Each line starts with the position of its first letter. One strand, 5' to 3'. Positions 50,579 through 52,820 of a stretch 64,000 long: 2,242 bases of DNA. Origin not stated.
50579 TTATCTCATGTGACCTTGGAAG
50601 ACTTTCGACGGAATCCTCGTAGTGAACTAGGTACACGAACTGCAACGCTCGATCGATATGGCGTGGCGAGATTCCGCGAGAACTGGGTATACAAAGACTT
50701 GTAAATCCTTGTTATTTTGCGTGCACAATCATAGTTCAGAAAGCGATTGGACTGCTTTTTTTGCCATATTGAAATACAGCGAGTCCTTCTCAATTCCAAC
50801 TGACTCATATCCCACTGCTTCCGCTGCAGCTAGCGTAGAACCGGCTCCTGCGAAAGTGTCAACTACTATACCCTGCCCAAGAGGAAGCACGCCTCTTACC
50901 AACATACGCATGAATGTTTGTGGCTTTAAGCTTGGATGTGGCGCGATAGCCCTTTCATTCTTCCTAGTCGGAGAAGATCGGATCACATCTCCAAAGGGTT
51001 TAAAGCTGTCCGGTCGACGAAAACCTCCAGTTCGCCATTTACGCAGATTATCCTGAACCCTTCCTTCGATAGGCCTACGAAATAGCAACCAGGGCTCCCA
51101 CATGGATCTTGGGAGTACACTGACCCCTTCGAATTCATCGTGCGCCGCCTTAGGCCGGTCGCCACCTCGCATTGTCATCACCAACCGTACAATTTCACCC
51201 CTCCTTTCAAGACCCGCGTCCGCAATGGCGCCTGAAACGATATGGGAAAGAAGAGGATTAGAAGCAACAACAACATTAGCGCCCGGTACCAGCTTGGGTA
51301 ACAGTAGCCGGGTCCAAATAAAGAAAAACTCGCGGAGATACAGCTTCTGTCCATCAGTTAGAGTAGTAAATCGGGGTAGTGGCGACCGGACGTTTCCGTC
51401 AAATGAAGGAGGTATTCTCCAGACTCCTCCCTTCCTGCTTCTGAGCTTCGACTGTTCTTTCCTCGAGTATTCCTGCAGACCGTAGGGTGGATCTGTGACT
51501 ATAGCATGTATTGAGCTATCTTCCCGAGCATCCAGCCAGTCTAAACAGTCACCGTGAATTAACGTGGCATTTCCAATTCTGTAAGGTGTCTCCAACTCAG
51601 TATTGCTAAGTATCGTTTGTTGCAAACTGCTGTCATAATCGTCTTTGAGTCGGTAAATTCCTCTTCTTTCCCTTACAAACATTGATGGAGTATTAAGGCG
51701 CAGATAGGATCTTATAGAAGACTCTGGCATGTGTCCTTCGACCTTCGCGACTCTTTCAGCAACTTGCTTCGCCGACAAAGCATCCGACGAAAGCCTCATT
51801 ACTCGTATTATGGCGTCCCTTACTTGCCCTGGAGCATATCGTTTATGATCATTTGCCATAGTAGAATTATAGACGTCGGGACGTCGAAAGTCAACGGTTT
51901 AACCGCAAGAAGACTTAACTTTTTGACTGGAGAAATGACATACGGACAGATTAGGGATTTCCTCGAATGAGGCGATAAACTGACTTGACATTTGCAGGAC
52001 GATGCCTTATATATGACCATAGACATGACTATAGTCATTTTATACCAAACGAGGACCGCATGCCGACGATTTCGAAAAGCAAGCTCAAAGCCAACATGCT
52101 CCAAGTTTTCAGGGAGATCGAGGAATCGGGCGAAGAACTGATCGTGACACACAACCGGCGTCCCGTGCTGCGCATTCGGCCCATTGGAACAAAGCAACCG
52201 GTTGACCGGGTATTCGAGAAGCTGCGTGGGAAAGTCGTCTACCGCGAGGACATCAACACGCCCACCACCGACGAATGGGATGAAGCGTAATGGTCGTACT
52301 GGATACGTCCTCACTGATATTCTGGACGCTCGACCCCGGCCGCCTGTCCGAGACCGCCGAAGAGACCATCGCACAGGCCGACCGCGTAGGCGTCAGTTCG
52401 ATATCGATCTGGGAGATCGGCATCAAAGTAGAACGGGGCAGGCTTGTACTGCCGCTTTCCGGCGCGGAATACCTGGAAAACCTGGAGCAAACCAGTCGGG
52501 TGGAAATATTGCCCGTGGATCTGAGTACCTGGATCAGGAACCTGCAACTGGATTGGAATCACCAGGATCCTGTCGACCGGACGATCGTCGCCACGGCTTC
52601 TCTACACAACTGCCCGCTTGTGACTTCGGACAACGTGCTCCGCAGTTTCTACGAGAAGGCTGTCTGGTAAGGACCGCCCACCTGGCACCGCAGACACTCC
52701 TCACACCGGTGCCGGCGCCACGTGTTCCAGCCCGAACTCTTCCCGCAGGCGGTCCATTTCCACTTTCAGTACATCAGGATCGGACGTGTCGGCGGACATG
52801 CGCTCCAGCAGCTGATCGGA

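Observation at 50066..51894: R-M pair whose methyltransferase promoter carries two GACGTC sites: likely self-sensing switch and a clue to the target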

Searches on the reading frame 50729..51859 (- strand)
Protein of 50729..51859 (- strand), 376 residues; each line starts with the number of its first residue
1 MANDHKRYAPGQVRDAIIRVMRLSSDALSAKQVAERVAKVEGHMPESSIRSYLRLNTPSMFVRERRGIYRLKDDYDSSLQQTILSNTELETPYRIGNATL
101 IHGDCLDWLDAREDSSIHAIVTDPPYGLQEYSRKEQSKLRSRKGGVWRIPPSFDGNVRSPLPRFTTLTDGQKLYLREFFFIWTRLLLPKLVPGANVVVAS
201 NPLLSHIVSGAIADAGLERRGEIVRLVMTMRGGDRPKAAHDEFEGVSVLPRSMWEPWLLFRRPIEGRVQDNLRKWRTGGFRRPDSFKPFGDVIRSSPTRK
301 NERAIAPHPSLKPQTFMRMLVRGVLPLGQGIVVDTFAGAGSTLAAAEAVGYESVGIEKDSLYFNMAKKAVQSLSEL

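Call 4: search_protein_families(library=ncbifam, proteins=[window:50729-51859:-], max_evalue=0.01)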
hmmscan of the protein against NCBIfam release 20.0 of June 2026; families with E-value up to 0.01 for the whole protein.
window:50729-51859:- (376 aa): 4 families
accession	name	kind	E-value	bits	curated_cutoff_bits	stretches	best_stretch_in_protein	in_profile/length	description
NF050803.1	DnaMtaseCcrMCaul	equivalog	1.7e-12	46.9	830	2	300-373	178-250/350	adenine-specific DNA-methyltransferase CcrM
NF008572.0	PRK11524.1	equivalog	3.2e-11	42.9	292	2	306-374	193-260/294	adenine-specific DNA-methyltransferase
NF010253.0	PRK13699.1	subfamily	1.3e-08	34.9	244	1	307-368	143-203/226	DNA methyltransferase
TIGR01177.1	TIGR01177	hypoth_equivalog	0.0014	18.1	316.55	0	110-139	243-272/330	TIGR01177 family methyltransferase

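Call 6: search_protein_families(library=pfam, proteins=[window:50729-51859:-], max_evalue=0.01)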
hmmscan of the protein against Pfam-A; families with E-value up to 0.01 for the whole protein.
window:50729-51859:- (376 aa): 1 family
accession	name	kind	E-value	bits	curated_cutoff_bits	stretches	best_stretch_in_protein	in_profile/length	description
PF01555.25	N6_N4_Mtase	-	1.1e-13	52.1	26.7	1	286-368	137-221/221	DNA methylase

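Call 8: search_solved_structures(query=window:50729-51859:-, max_evalue=0.01)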
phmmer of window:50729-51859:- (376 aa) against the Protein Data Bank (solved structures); distinct sequences matched with E-value up to 0.01: 12.
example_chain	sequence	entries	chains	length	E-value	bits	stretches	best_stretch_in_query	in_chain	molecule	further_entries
6pbd_A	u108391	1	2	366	1.8e-11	47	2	307-370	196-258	Modification methylase CcrMI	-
8urk_A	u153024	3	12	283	2.2e-06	30.3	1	182-373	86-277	Methyltransferase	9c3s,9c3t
9c3u_A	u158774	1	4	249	3.2e-06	29.7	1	182-372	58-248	Methyltransferase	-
2zie_A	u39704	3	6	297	1.6e-05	27.5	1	303-368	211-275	Putative modification methylase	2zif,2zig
5hek_A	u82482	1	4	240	3.5e-05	26.3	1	278-370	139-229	Adenine specific DNA methyltransferase (DpnA)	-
1g60_A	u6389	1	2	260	3.5e-05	26.3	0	306-370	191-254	Adenine-specific Methyltransferase MboIIA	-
5hfj_A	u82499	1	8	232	4.1e-05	26.1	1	278-370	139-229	Adenine specific DNA methyltransferase (DpnA)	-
1nw8_A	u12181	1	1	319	0.0002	23.8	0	294-357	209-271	MODIFICATION METHYLASE RSRI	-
1eg2_A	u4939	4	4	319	0.00024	23.6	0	294-357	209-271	MODIFICATION METHYLASE RSRI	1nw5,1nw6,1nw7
8s9n_A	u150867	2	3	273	0.0016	20.9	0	282-367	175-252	DNA cytosine-N4 methyltransferase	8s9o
8s9m_A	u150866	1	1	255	0.002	20.6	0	282-367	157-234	DNA cytosine-N4 methyltransferase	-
1boo_A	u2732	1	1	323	0.007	18.8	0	92-141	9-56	PROTEIN (N-4 CYTOSINE-SPECIFIC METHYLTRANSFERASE PVU II)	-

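Call 10: find_homologous_proteins(query=window:50729-51859:-)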
Query window:50729-51859:- (376 aa): 8000 proteins with E <= 0.001 among 8000 candidates; the best 120 are listed.
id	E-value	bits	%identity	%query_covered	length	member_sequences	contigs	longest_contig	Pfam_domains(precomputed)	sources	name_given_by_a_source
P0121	6.6e-243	823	97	100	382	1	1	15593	PF01555.25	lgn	-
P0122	4.8e-232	788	91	100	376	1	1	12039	PF01555.25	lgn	-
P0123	5.0e-231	784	90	100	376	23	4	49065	PF01555.25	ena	-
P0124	1.3e-192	658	75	100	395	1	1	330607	PF01555.25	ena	-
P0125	4.0e-191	653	73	100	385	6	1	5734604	PF01555.25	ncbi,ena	-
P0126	8.6e-191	652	74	100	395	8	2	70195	PF01555.25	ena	-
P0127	8.7e-191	652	74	100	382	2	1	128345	PF01555.25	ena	-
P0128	1.5e-190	651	74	100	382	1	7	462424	PF01555.25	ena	-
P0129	2.0e-190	651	74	100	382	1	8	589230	PF01555.25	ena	-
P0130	2.7e-190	650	73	100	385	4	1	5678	PF01555.25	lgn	-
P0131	3.0e-190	650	74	100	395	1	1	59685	PF01555.25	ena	-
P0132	4.2e-190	650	74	100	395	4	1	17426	PF01555.25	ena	-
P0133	6.0e-189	646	83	89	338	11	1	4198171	PF01555.25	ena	-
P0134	1.0e-188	645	73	100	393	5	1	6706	PF01555.25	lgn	-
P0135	1.6e-188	644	74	100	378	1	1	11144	PF01555.25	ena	-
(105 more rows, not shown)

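Call 40: predict_structure(alignment_id=A2)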
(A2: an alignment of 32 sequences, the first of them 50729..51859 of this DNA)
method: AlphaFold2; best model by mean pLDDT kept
length: 376 residues; sequences in the alignment: 32
mean_pLDDT: 61.8   pTM: 0.69
mean pLDDT of the five models: 61.8, 60.0, 58.9, 57.7, 54.0
residues with pLDDT >= 90: 25; 70-90: 154; 50-70: 43; < 50: 154
segments of 3 or more residues with pLDDT < 50: 1-5, 75-86, 126-166, 221-255, 266-325
pLDDT, mean of each block of 10 residues (from residue 1): 50 82 78 88 84 80 77 51 50 92 89 87 53 46 35 31 49 79 91 76 68 82 37 33 39 53 54 36 39 34 29 43 52 79 74 85 78 73
secondary structure, 60 per line:
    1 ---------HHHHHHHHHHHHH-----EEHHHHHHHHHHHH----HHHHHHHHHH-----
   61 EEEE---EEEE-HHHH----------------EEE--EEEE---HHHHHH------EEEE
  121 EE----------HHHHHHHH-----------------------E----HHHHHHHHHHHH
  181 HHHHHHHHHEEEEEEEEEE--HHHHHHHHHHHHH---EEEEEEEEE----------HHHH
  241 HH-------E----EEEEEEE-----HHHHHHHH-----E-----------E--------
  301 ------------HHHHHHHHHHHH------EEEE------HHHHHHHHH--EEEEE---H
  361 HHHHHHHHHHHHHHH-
elements in order: H10-22 H30-41 H46-55 E61-64 E68-71 H73-76 E93-95 E98-101 H105-110 E117-122 H133-140 H169-189 E190-199 H202-214 E218-226 H237-242 E255-261 H267-274 H313-324 E331-334 H341-349 E352-356 H360-375

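Call 50: fold_search(model_id=the predicted structure, library=pdb)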
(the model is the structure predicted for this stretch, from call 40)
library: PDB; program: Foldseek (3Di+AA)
matches with E <= 10: 1122; with E <= 0.001: 105
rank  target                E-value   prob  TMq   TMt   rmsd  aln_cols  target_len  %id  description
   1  2zig_A                3.9e-12  1.00  0.39  0.60   9.7       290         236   20  Crystal Structure of TTHA0409, Putative DNA Modification Methylase from Thermus thermophilus HB8 (released 2008-07-29)
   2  6pbd_B                6.6e-12  1.00  0.43  0.48  10.0       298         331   19  DNA N6-Adenine Methyltransferase CcrM In Complex with Double-Stranded DNA Oligonucleotide Containing Its Recognition S (released 2019-10-23)
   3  2zif_B                7.0e-12  1.00  0.37  0.55   9.7       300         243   20  Crystal Structure of TTHA0409, Putative DNA Modification Methylase from Thermus thermophilus HB8- Complexed with S-Ade (released 2008-07-29)
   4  2zie_B                1.3e-11  1.00  0.39  0.60   9.6       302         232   19  Crystal Structure of TTHA0409, Putatative DNA Modification Methylase from Thermus thermophilus HB8- Selenomethionine d (released 2008-07-29)
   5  2zie_A                1.5e-11  1.00  0.38  0.60   9.7       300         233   20  Crystal Structure of TTHA0409, Putatative DNA Modification Methylase from Thermus thermophilus HB8- Selenomethionine d (released 2008-07-29)
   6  2zif_A                1.6e-11  1.00  0.39  0.59   9.5       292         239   20  Crystal Structure of TTHA0409, Putative DNA Modification Methylase from Thermus thermophilus HB8- Complexed with S-Ade (released 2008-07-29)
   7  2zig_B                1.9e-11  1.00  0.38  0.58   9.8       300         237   19  Crystal Structure of TTHA0409, Putative DNA Modification Methylase from Thermus thermophilus HB8 (released 2008-07-29)
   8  6pbd_A                4.6e-11  1.00  0.42  0.45  11.4       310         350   18  DNA N6-Adenine Methyltransferase CcrM In Complex with Double-Stranded DNA Oligonucleotide Containing Its Recognition S (released 2019-10-23)
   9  8urk_A                4.6e-11  1.00  0.40  0.58  12.0       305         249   21  Crystal structure of DNA N6-Adenine Methyltransferase M.BceJIV from Burkholderia cenocepacia in complex with duplex DN (released 2024-09-11)
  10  9c3s_A                5.2e-11  1.00  0.39  0.56  11.9       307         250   20  Crystal structure of DNA N6-Adenine Methyltransferase M.BceJIV from Burkholderia cenocepacia in complex with duplex DN (released 2024-09-11)
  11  8s9m                  7.9e-11  1.00  0.36  0.53  10.7       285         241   20  DNA cytosine-N4 methyltransferase (residues 79-324) from the Bdelloid rotifer Adineta vaga (released 2023-08-02)
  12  9c3u_A                1.4e-10  1.00  0.39  0.58  11.8       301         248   20  Crystal structure of DNA N6-Adenine Methyltransferase M.BceJIV from Burkholderia cenocepacia in complex with duplex DN (released 2024-09-11)
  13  1g60_A                1.8e-10  1.00  0.40  0.60  10.8       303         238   17  Crystal Structure of Methyltransferase MboIIa (Moraxella bovis) (released 2002-05-01)
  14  5hfj_C                1.9e-10  1.00  0.37  0.64   9.9       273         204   17  crystal structure of M1.HpyAVI-SAM complex (released 2016-11-16)
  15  8s9o_B                2.0e-10  1.00  0.37  0.60   9.9       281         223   19  DNA cytosine-N4 methyltransferase (residues 61-324) from the Bdelloid rotifer Adineta vaga - P1 crystal form (released 2023-08-02)
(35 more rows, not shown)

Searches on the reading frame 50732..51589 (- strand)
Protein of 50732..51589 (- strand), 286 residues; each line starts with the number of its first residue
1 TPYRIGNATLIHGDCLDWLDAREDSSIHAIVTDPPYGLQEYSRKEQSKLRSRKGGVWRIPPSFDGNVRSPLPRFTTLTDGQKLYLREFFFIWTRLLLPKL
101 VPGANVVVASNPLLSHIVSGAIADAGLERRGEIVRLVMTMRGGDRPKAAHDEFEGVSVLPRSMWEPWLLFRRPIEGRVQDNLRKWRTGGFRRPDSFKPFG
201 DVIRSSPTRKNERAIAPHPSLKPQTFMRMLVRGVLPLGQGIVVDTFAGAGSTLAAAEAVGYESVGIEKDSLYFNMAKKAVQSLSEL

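Call 68: search_dna_similar(query=window:50732-51589:-, collection=plasmids, mode=protein, max_rows=60, max_evalue=1e-20)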
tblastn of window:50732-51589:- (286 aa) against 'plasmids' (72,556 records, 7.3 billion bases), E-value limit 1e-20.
Records with a match: 22; places in all: 22; records where one place covers at least 80% of the query: 22.
Best place of each record, by identity: 60-80% 10; <60% 12.
By first word of the organism name: Klebsiella 9; Gordonia 3; Rhizobium 2; Microvirga 1; Iamia 1; Mycobacterium 1; Ralstonia 1; Raoultella 1; Citrobacter 1; Pseudomonas 1; and 1 more.
By predicted mobility (MOB-suite, as given by PLSDB): mobilizable 17; non-mobilizable 4; conjugative 1.
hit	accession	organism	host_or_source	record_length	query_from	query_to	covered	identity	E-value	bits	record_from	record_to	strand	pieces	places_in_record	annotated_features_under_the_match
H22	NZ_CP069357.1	Microvirga sp. VF16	Vachellia farnesiana,Cell culture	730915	5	286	99%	66.7%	5e-110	356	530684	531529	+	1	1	DNA methyltransferase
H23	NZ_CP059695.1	Gordonia rubripertincta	Cell culture,soil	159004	3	286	99%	64.4%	4e-110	356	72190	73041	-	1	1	DNA methyltransferase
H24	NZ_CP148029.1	Gordonia hongkongensis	cell culture,Styx glacier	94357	2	286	100%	64.0%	2e-110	357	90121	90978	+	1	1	DNA methyltransferase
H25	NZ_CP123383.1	Gordonia sp. SMJS1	Pure culture,sediment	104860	2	286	100%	64.0%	2e-110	357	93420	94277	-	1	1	DNA methyltransferase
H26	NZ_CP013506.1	Rhizobium sp. N1341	Phaseolus vulgaris,Whole ...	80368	5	286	99%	64.5%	3e-110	357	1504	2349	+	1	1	DNA methyltransferase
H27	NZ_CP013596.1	Rhizobium sp. N741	Phaseolus vulgaris,Whole ...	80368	5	286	99%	64.5%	3e-110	357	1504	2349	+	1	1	DNA methyltransferase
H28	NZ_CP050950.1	Iamia sp. SCSIO 61187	whole organism,ocean sediment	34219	6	284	98%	64.2%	9e-108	350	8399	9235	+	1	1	DNA methyltransferase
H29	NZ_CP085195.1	Mycobacterium avium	-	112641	3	286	99%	63.0%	2e-110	357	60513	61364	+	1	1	site-specific DNA-methyltransferase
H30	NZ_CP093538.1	Ralstonia pseudosolanacearum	cell culture,pepper stem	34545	4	286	99%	62.9%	3e-110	357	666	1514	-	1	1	DNA methyltransferase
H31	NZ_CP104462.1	Raoultella ornithinolytica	whole organism,wastewater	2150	1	286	100%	59.1%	2e-110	341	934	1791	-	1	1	DNA methyltransferase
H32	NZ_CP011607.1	Citrobacter freundii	Homo sapiens,Urine/Genitourinary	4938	1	286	100%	59.1%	5e-105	341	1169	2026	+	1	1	DNA methyltransferase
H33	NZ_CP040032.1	Klebsiella pneumoniae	Homo sapiens,pus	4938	1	286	100%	59.1%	6e-105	340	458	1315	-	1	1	DNA methyltransferase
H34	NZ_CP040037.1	Klebsiella pneumoniae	Homo sapiens,urine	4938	1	286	100%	59.1%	6e-105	340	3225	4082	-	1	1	DNA methyltransferase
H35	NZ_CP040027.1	Klebsiella pneumoniae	Homo sapiens,blood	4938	1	286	100%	59.1%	6e-105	340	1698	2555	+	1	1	DNA methyltransferase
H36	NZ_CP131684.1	Klebsiella pneumoniae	Homo sapiens,culture,Abs/pus/wd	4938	1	286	100%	59.1%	6e-105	340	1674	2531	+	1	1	DNA methyltransferase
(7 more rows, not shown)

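Call 70: get_annotated_region(hit=H22, flank=2500)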
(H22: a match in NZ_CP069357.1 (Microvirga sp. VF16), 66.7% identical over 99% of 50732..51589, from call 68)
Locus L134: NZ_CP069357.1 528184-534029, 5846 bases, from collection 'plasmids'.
description: Microvirga sp. VF16 plasmid pMVF16-3, complete sequence
organism: Microvirga sp. VF16 (NCBI taxid 2807101)
taxonomy: Bacteria; Pseudomonadota; Alphaproteobacteria; Hyphomicrobiales; Methylobacteriaceae; Microvirga; Microvirga sp. VF16
host: -; source: Vachellia farnesiana,Cell culture; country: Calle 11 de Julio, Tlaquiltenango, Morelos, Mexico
typing (MOB-suite, as given by PLSDB): non-mobilizable
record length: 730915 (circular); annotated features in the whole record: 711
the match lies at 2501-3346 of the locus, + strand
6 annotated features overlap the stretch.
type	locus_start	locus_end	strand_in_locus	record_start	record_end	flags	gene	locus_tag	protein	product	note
CDS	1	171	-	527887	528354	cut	-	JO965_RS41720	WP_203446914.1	hypothetical protein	-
CDS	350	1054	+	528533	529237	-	-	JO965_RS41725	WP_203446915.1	hypothetical protein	-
CDS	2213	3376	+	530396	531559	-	-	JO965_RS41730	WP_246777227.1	DNA methyltransferase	GO:0006306 - DNA methylation [Evidence IEA]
CDS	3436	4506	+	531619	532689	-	-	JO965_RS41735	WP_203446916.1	hypothetical protein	-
CDS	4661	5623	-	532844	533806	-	-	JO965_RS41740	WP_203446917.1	Kiwa anti-phage protein KwaB-like domain-containing protein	-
CDS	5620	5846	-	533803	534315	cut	-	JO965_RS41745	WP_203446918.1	hypothetical protein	-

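Call 73: search_protein_families(library=pfam, proteins=[L134:3436-4503:+], max_evalue=1)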
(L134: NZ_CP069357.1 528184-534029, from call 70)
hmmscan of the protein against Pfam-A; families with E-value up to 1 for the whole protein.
L134:3436-4503:+ (356 aa): 0 families

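Call 74: search_protein_families(library=ncbifam, proteins=[L134:3436-4503:+], max_evalue=1)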
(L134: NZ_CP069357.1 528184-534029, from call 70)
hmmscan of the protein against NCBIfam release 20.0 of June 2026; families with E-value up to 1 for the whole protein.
L134:3436-4503:+ (356 aa): 0 families

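Call 75: search_solved_structures(query=L134:3436-4503:+, max_evalue=1)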
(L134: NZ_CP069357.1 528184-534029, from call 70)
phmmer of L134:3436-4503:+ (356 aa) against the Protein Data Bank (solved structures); distinct sequences matched with E-value up to 1: 0.

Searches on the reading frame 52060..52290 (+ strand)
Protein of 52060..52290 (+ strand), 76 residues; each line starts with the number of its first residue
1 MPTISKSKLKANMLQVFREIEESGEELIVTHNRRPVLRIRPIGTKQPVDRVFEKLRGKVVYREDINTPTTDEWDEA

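Call 6: search_protein_families(library=pfam, proteins=[window:52060-52290:+], max_evalue=0.01)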
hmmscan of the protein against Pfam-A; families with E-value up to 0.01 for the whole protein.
window:52060-52290:+ (76 aa): 1 family
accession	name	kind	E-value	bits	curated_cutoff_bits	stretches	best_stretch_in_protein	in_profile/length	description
PF02604.26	PhdYeFM_antitox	-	0.00024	21.2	29.8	1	1-39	1-39/74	Antitoxin Phd_YefM, type II toxin-antitoxin system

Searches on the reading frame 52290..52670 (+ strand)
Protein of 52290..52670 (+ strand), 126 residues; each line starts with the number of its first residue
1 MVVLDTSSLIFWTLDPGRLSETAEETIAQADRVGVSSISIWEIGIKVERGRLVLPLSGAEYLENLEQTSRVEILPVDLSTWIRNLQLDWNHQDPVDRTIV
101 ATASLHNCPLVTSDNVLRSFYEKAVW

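Call 6: search_protein_families(library=pfam, proteins=[window:52290-52670:+], max_evalue=0.01)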
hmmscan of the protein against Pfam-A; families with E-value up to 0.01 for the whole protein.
window:52290-52670:+ (126 aa): 1 family
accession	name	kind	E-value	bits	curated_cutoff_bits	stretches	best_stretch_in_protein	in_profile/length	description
PF01850.27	PIN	-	7.4e-18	65.7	23.6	1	2-121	1-118/120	PIN domain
